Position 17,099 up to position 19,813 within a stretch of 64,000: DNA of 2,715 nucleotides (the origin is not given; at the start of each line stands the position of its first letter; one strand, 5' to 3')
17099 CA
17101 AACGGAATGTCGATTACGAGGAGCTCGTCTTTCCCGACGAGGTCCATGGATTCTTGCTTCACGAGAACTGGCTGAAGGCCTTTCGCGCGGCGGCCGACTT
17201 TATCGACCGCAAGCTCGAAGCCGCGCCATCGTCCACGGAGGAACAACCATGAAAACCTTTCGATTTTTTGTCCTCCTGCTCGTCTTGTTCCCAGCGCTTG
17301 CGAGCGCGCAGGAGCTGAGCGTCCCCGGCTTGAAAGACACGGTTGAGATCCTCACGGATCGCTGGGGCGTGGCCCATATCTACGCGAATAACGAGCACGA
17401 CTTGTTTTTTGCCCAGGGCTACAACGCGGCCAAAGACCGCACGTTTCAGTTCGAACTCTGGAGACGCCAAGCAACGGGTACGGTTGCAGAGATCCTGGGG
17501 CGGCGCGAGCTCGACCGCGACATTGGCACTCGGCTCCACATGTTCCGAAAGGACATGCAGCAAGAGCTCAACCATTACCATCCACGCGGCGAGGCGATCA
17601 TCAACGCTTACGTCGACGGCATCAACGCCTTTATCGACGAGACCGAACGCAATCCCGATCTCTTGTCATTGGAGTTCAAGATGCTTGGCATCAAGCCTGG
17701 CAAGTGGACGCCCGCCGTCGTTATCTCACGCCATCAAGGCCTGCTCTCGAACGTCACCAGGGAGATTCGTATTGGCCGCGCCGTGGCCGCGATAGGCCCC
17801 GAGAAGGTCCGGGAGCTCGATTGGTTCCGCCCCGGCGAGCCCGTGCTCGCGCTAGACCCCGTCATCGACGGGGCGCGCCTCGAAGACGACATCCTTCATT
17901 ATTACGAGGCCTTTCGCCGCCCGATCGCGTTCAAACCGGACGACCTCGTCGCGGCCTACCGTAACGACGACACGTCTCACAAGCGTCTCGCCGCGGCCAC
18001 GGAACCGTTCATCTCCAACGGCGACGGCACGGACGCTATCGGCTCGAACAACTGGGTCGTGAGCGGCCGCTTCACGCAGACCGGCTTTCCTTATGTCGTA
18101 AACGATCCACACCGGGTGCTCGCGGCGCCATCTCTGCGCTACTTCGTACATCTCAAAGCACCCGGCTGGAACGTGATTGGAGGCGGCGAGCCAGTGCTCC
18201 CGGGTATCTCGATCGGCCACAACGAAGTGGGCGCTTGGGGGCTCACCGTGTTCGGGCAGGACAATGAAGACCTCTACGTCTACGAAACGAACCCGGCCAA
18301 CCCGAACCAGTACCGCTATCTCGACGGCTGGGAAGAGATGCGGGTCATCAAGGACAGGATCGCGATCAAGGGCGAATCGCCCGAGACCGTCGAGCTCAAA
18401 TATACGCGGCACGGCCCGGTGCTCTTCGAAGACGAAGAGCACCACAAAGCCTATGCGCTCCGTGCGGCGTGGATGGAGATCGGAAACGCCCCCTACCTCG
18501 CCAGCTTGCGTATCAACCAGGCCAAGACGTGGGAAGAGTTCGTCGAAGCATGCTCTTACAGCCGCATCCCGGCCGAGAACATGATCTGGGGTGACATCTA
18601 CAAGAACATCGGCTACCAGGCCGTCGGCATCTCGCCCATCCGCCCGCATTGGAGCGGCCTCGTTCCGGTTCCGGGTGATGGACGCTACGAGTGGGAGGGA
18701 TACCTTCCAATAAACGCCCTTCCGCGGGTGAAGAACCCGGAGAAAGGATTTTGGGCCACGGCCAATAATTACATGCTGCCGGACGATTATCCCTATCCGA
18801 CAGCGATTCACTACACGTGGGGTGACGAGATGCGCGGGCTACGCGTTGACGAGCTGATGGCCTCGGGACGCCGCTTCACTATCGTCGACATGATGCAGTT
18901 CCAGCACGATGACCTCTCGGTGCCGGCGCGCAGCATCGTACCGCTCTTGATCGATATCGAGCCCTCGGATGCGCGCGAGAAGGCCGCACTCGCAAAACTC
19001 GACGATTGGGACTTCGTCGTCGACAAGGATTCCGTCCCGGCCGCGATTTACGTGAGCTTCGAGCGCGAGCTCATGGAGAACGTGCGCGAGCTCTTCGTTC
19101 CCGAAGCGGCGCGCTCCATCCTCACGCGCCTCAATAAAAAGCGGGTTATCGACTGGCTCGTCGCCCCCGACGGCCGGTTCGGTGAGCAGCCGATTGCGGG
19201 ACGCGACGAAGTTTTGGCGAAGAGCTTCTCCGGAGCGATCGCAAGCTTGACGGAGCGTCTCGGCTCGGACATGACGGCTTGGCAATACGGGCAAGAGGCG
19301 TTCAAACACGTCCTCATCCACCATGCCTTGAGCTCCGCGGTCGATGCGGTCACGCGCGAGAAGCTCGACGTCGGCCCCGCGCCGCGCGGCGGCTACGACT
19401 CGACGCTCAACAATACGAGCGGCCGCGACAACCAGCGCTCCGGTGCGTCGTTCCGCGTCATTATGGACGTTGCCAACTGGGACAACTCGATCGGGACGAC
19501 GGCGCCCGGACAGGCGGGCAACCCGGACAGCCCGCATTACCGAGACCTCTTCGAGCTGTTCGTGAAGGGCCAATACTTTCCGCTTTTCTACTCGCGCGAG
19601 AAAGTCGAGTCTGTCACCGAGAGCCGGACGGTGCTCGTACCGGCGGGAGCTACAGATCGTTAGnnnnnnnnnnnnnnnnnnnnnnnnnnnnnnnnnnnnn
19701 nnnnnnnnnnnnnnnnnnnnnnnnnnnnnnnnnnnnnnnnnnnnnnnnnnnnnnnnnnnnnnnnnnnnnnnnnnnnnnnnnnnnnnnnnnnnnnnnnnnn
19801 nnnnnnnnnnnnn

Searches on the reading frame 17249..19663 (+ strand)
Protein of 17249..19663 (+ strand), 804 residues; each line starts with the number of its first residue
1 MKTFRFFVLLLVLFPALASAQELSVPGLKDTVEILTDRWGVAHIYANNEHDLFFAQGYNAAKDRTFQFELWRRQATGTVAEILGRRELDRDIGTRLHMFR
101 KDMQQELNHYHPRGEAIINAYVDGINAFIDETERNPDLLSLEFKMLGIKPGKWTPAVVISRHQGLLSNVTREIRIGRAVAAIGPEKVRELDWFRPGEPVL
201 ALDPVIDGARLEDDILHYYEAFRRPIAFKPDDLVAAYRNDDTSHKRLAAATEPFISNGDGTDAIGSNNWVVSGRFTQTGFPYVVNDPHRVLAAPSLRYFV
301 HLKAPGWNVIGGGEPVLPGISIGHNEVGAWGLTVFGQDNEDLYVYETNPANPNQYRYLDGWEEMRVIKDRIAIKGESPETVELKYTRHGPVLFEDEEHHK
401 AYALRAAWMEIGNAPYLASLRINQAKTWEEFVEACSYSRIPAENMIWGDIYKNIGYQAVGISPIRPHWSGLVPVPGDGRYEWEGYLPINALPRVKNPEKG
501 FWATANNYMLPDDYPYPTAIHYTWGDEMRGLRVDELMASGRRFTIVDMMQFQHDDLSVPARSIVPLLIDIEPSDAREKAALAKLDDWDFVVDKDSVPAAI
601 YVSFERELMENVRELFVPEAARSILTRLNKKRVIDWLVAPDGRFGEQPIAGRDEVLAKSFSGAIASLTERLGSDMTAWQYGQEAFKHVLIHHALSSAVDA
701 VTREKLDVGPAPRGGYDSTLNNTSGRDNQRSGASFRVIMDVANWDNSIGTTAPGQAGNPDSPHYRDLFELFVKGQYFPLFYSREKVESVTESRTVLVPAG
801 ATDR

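Call 5: search_protein_families(library=pfam, proteins=[window:17249-19660:+])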
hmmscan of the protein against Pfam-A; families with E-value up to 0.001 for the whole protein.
window:17249-19660:+ (804 aa): 1 family
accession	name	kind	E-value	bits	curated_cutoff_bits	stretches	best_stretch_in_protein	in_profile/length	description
PF01804.23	Penicil_amidase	-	2.8e-196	655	21.3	1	31-787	1-674/675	Penicillin amidase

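Call 6: search_protein_families(library=ncbifam, proteins=[window:17249-19660:+])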
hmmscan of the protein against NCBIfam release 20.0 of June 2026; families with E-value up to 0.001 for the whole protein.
window:17249-19660:+ (804 aa): 1 family
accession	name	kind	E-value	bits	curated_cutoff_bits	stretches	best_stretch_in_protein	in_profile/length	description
NF051460.1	bi_acylase_PvdQ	equivalog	3.6e-13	48.3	950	1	264-432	211-387/763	bifunctional acylase PvdQ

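Call 7: search_solved_structures(query=window:17249-19660:+, max_evalue=0.001, show_alignments=2)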
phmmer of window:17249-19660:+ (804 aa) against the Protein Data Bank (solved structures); distinct sequences matched with E-value up to 0.001: 60.
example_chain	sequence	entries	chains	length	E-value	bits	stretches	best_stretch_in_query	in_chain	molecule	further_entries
7eby_A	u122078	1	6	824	1.8e-167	562.2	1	20-798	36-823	D-succinylase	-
7ea4_A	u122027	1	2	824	1.9e-166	558.8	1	20-798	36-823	D-succinylase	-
7rep_A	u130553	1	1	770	6.2e-61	209.8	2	266-572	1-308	Penicillin G acylase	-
7reo_A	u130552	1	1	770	1.6e-59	205.1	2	266-572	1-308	Penicillin G Acylase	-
4hst_B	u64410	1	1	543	4.5e-43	150.7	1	266-799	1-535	glutaryl-7-aminocephalosporanic acid acylase beta chain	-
4hsr_B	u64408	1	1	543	1.9e-42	148.7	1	266-799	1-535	glutaryl-7-aminocephalosporanic acid acylase beta chain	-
3k3w_B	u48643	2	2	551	3.1e-36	128.1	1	266-624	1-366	Penicillin G acylase | Penicillin G acylase, beta subunit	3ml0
1e3a_B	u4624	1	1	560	5.1e-36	127.4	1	265-545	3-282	PENICILLIN AMIDASE BETA SUBUNIT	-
4pem_B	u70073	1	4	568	6.2e-36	127.1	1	266-572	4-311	Penicillin G acylase Beta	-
4pel_B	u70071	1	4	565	1.9e-35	125.5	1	267-572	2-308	Penicillin G acylase subunit beta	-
1jx9_B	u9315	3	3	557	2.9e-35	124.9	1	266-546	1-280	penicillin G acylase beta subunit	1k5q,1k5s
1kec_B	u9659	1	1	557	5.2e-35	124.1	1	266-546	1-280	PENICILLIN ACYLASE BETA SUBUNIT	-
1gk9_B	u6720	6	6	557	5.5e-35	124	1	266-546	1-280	PENICILLIN G ACYLASE BETA SUBUNIT | penicillin Acylase beta subunit | PENICILLIN AMIDOHYDROLASE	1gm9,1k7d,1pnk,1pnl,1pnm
1h2g_B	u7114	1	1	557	9.5e-35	123.2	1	266-546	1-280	PENICILLIN G ACYLASE BETA SUBUNIT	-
1ai4_B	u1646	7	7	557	1.3e-34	122.8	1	266-546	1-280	PENICILLIN AMIDOHYDROLASE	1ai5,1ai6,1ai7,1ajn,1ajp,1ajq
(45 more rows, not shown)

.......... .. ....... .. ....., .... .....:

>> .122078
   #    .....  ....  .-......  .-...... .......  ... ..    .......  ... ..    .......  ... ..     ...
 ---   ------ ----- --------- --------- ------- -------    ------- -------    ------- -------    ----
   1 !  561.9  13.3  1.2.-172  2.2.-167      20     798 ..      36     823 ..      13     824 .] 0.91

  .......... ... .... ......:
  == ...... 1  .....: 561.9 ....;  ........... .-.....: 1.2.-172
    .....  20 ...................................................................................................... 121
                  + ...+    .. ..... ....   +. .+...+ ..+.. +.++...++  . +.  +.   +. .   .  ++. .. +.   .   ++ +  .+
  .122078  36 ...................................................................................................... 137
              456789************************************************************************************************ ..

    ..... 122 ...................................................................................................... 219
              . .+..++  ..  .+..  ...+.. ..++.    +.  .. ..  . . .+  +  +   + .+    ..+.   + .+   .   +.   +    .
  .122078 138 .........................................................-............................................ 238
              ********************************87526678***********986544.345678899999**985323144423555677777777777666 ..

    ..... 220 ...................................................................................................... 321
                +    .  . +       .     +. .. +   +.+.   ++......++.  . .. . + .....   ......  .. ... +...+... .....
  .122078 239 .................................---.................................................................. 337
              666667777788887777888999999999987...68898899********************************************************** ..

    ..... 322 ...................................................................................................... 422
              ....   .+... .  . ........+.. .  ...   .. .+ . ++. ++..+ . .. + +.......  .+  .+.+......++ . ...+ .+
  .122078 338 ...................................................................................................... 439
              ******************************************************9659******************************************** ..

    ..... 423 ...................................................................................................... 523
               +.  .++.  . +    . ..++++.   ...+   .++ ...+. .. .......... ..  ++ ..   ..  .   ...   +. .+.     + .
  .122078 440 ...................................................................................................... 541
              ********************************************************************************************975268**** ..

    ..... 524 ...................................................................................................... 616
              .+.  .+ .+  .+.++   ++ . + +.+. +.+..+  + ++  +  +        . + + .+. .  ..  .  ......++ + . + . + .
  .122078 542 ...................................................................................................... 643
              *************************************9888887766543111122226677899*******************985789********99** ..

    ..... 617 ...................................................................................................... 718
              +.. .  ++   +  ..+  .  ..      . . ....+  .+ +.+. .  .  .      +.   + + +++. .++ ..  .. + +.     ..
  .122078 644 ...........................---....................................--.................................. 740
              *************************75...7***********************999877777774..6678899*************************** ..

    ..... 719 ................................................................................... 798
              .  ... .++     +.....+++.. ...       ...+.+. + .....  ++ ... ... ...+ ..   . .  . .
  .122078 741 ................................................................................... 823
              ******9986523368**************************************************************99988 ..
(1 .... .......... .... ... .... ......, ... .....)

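Call 11: find_homologous_proteins(query=window:17249-19660:+, max_evalue=1e-50)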
Query window:17249-19660:+ (804 aa): 8000 proteins with E <= 1e-50 among 8000 candidates; the best 120 are listed.
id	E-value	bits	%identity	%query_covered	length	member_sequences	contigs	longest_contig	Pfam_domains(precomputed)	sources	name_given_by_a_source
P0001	0.0e+0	1759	93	100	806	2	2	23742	PF01804.24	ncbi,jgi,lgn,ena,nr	ncbi:MAG: penicillin acylase family protein [Acidobacteria bacterium]|nr:MAG: penicillin acylase fam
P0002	0.0e+0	1744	92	100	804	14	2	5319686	PF01804.24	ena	-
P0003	0.0e+0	1682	88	100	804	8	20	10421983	PF01804.24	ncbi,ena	-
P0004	0.0e+0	1478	77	100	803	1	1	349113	PF01804.24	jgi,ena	-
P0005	0.0e+0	1469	78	99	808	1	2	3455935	PF01804.24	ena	-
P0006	0.0e+0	1466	77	98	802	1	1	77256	PF01804.24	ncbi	-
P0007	0.0e+0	1463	77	100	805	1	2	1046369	PF01804.24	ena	-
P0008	0.0e+0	1458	77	99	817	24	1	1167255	PF01804.24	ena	-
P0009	0.0e+0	1456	77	99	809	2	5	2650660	PF01804.24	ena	-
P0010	0.0e+0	1453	77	99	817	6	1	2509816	PF01804.24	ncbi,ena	-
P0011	0.0e+0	1445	76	99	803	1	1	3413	PF01804.24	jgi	-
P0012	0.0e+0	1439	76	98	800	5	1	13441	PF01804.24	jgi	jgi:penicillin amidase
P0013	0.0e+0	1438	76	98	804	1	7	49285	PF01804.24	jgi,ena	jgi:penicillin amidase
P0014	0.0e+0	1435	76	98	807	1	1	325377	PF01804.24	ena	-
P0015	0.0e+0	1434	76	100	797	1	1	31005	PF01804.24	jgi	jgi:penicillin amidase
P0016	0.0e+0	1431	75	100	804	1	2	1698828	PF01804.24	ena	-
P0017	0.0e+0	1431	74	100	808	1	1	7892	PF01804.24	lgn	-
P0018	0.0e+0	1429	74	100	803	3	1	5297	PF01804.24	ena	-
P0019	0.0e+0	1422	76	99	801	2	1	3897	PF01804.24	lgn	-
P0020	0.0e+0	1419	76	98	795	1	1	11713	PF01804.24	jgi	jgi:penicillin amidase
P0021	0.0e+0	1413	75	99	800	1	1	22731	PF01804.24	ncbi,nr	ncbi:MAG TPA: penicillin acylase family protein [Vicinamibacteria bacterium]|nr:penicillin acylase f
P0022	0.0e+0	1407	75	96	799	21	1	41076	PF01804.24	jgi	-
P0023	0.0e+0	1406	72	100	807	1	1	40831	PF01804.24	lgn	-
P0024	0.0e+0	1404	74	100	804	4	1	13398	PF01804.24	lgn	-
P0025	0.0e+0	1401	75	97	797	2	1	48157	PF01804.24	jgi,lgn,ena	-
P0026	0.0e+0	1400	75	97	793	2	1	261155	PF01804.24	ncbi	-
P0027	0.0e+0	1393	73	99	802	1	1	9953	PF01804.24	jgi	jgi:penicillin amidase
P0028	0.0e+0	1392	73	99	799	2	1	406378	PF01804.24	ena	-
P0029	0.0e+0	1391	74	97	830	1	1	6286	PF01804.24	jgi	jgi:penicillin amidase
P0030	0.0e+0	1389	74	97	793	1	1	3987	PF01804.24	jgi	jgi:penicillin amidase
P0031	0.0e+0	1389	74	99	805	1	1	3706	PF01804.24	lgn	-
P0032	0.0e+0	1388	74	97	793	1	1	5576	PF01804.24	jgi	jgi:penicillin amidase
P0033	0.0e+0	1388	74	97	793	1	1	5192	PF01804.24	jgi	jgi:penicillin amidase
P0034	0.0e+0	1387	74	98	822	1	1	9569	PF01804.24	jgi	-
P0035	0.0e+0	1384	73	98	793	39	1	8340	PF01804.24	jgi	-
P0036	0.0e+0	1378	73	99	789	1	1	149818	PF01804.24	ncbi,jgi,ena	-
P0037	0.0e+0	1377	73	97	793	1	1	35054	PF01804.24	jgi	jgi:penicillin amidase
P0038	0.0e+0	1376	73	98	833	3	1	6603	PF01804.24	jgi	-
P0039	0.0e+0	1376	73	99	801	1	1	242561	PF01804.24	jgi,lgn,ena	-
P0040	0.0e+0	1371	72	100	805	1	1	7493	PF01804.24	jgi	jgi:penicillin amidase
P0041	0.0e+0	1370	74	96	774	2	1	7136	PF01804.24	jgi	jgi:penicillin amidase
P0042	0.0e+0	1365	73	97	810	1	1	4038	PF01804.24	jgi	jgi:penicillin amidase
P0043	0.0e+0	1362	71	99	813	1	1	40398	PF01804.24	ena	-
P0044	0.0e+0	1362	72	99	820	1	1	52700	PF01804.24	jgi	jgi:penicillin amidase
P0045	0.0e+0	1353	72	97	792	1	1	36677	PF01804.24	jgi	jgi:penicillin amidase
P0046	0.0e+0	1347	72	98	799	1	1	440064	PF01804.24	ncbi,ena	-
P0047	0.0e+0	1347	71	99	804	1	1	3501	PF01804.24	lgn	-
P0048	0.0e+0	1345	71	97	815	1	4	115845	PF01804.24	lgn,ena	-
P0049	0.0e+0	1342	70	100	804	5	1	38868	PF01804.24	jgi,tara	jgi:penicillin amidase|tara:strand:+ start:13105 stop:15519 length:2415 start_codon:yes stop_codon:y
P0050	0.0e+0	1341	70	99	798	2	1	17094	PF01804.24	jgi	jgi:penicillin G amidase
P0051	0.0e+0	1336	71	99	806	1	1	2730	PF01804.24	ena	-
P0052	0.0e+0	1320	71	96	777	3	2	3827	PF01804.24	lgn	-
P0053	0.0e+0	1314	70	97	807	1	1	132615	PF01804.24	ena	-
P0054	0.0e+0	1313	70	100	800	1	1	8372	PF01804.24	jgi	jgi:penicillin amidase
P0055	0.0e+0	1310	69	99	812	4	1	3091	PF01804.24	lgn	-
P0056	0.0e+0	1308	69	98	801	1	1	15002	PF01804.24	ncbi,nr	ncbi:MAG: penicillin acylase family protein [Pirellulaceae bacterium]|nr:penicillin acylase family p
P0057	0.0e+0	1305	70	98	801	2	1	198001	PF01804.24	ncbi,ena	-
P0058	0.0e+0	1304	69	98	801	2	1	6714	PF01804.24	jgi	jgi:penicillin amidase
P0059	0.0e+0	1298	69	99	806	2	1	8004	PF01804.24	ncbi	-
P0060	0.0e+0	1296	73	92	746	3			PF01804.24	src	-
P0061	0.0e+0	1289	69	99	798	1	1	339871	PF01804.24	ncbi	-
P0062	0.0e+0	1284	69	99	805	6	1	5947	PF01804.24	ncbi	-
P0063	0.0e+0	1281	69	99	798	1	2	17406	PF01804.24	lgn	-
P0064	0.0e+0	1281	70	97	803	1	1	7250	PF01804.24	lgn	-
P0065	0.0e+0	1264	67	99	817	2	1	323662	PF01804.24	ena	-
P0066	0.0e+0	1249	67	97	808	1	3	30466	PF01804.24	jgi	-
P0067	0.0e+0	1249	66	99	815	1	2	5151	PF01804.24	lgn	-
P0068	0.0e+0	1249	66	98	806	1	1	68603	PF01804.24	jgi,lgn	jgi:penicillin amidase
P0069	0.0e+0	1242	65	99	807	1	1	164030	PF01804.24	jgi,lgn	jgi:penicillin amidase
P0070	0.0e+0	1236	65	99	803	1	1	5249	PF01804.24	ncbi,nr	ncbi:MAG TPA: penicillin acylase family protein [Acidobacteriota bacterium]|nr:penicillin acylase fa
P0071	0.0e+0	1235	65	98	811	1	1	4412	PF01804.24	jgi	jgi:penicillin amidase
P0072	0.0e+0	1231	66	99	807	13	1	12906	PF01804.24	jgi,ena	-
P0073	0.0e+0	1230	64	99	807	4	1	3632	PF01804.24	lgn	-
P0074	0.0e+0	1226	67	97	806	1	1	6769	PF01804.24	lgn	-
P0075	0.0e+0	1223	65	100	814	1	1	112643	PF01804.24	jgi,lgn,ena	-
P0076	0.0e+0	1223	64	99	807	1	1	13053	PF01804.24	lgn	-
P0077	0.0e+0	1220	65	100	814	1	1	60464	PF01804.24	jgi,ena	-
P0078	0.0e+0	1216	65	98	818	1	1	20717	PF01804.24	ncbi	-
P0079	0.0e+0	1213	65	98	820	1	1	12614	PF01804.24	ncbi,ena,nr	ncbi:MAG: penicillin acylase family protein [Acidobacteria bacterium]|nr:penicillin acylase family p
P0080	0.0e+0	1213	64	99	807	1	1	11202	PF01804.24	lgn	-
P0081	0.0e+0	1209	64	99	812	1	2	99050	PF01804.24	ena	-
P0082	0.0e+0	1209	65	98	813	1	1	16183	PF01804.24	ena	-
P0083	0.0e+0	1209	64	99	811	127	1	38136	PF01804.24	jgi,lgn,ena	-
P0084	0.0e+0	1207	64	99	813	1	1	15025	PF01804.24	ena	-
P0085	0.0e+0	1207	64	99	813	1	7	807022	PF01804.24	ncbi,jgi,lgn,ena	-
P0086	0.0e+0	1207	65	97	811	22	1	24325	PF01804.24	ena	-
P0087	0.0e+0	1207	64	98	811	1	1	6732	PF01804.24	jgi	jgi:penicillin amidase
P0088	0.0e+0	1205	64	99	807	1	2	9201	PF01804.24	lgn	-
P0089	0.0e+0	1205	65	98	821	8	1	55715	PF01804.24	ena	-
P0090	0.0e+0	1205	64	99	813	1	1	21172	PF01804.24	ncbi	-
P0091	0.0e+0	1204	64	99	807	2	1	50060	PF01804.24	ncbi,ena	-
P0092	0.0e+0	1204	64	99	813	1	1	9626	PF01804.24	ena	-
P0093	0.0e+0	1204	63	99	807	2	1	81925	PF01804.24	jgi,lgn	jgi:penicillin amidase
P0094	0.0e+0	1203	64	99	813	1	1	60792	PF01804.24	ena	-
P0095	0.0e+0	1203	66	98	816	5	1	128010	PF01804.24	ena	-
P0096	0.0e+0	1203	65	98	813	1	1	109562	PF01804.24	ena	-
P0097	0.0e+0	1203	64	99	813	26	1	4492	PF01804.24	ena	-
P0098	0.0e+0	1203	63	100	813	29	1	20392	PF01804.24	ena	-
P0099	0.0e+0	1203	64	99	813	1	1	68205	PF01804.24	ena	-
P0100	0.0e+0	1203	65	98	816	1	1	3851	PF01804.24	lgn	-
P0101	0.0e+0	1202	65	98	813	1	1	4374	PF01804.24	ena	-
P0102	0.0e+0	1202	64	100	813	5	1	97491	PF01804.24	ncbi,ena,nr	ncbi:MAG: penicillin acylase family protein [Acidobacteria bacterium]|nr:penicillin acylase family p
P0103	0.0e+0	1202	63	100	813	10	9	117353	PF01804.24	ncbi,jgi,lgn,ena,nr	ncbi:MAG: penicillin acylase family protein [Acidobacteria bacterium]|nr:penicillin acylase family p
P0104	0.0e+0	1202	64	99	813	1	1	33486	PF01804.24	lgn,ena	-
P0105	0.0e+0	1202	65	98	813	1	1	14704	PF01804.24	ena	-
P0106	0.0e+0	1201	64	99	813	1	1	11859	PF01804.24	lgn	-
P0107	0.0e+0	1200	64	99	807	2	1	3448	PF01804.24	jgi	jgi:penicillin G amidase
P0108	0.0e+0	1200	64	99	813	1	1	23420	PF01804.24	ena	-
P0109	0.0e+0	1200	65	98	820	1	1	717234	PF01804.24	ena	-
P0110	0.0e+0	1200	64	98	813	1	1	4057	PF01804.24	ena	-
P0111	0.0e+0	1200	64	99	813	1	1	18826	PF01804.24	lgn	-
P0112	0.0e+0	1199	63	99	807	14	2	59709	PF01804.24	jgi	jgi:penicillin amidase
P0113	0.0e+0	1199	64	99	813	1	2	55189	PF01804.24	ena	-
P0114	0.0e+0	1199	65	97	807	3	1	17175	PF01804.24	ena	-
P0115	0.0e+0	1198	64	99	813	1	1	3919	PF01804.24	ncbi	-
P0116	0.0e+0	1197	65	98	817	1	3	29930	PF01804.24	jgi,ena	jgi:penicillin amidase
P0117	0.0e+0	1197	65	98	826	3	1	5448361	PF01804.24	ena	-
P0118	0.0e+0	1197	64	99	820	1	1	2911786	PF01804.24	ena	-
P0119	0.0e+0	1197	64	99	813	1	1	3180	PF01804.24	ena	-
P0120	0.0e+0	1197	65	99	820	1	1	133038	PF01804.24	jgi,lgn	jgi:penicillin amidase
